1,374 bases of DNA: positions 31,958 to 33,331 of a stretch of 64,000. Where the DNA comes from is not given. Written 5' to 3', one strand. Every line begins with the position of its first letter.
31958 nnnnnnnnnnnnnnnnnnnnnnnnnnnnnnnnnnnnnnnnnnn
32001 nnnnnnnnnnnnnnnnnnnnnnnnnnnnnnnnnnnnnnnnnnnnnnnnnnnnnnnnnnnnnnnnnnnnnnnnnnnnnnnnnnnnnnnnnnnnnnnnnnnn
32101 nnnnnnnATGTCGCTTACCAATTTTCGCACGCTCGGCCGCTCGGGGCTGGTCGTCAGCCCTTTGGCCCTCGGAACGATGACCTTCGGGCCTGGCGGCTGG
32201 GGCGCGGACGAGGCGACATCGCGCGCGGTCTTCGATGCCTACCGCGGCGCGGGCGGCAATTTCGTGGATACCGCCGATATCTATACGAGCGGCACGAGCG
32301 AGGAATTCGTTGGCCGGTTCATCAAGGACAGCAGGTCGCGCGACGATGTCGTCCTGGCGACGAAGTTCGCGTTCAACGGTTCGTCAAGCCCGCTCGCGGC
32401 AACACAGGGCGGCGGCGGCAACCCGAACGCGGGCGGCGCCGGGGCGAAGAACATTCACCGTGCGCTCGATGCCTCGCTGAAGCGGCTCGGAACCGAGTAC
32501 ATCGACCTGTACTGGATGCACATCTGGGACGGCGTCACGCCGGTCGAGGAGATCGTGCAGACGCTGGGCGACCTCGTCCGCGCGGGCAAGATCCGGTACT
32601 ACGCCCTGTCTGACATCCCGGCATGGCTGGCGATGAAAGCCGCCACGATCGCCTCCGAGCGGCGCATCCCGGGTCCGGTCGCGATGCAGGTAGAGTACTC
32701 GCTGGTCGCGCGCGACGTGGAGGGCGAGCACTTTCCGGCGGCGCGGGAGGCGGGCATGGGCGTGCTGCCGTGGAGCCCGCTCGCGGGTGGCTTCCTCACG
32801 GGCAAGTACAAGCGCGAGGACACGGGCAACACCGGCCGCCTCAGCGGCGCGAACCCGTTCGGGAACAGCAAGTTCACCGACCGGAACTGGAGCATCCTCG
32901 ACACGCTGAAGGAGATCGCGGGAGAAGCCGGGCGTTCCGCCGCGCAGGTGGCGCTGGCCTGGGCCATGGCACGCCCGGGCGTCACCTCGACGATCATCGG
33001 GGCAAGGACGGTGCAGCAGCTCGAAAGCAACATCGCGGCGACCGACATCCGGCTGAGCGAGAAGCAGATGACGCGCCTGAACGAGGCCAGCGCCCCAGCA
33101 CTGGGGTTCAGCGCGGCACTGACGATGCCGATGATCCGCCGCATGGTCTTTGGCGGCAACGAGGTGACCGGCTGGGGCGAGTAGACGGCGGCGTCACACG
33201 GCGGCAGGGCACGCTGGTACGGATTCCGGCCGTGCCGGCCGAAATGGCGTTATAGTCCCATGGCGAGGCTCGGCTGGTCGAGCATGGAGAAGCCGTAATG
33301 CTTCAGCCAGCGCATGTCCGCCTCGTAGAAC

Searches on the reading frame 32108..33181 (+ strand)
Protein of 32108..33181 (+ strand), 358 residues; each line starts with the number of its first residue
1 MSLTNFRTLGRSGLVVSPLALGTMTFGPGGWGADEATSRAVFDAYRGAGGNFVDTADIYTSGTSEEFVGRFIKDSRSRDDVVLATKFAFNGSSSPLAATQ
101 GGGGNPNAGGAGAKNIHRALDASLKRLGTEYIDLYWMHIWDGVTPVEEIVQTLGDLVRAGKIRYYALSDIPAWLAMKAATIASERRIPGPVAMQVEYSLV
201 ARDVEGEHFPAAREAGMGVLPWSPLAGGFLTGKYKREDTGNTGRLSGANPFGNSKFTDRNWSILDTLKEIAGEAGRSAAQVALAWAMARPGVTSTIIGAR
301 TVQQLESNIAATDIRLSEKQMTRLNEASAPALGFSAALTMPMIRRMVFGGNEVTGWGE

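Call 75: search_protein_families(library=pfam, proteins=[window:32108-33181:+], max_evalue=0.0001)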
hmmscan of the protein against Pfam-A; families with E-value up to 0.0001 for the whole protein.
window:32108-33181:+ (358 aa): 1 family
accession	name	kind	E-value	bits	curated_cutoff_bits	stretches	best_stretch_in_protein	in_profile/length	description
PF00248.27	Aldo_ket_red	-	3.4e-76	256.6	24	1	19-327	2-289/291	Aldo/keto reductase family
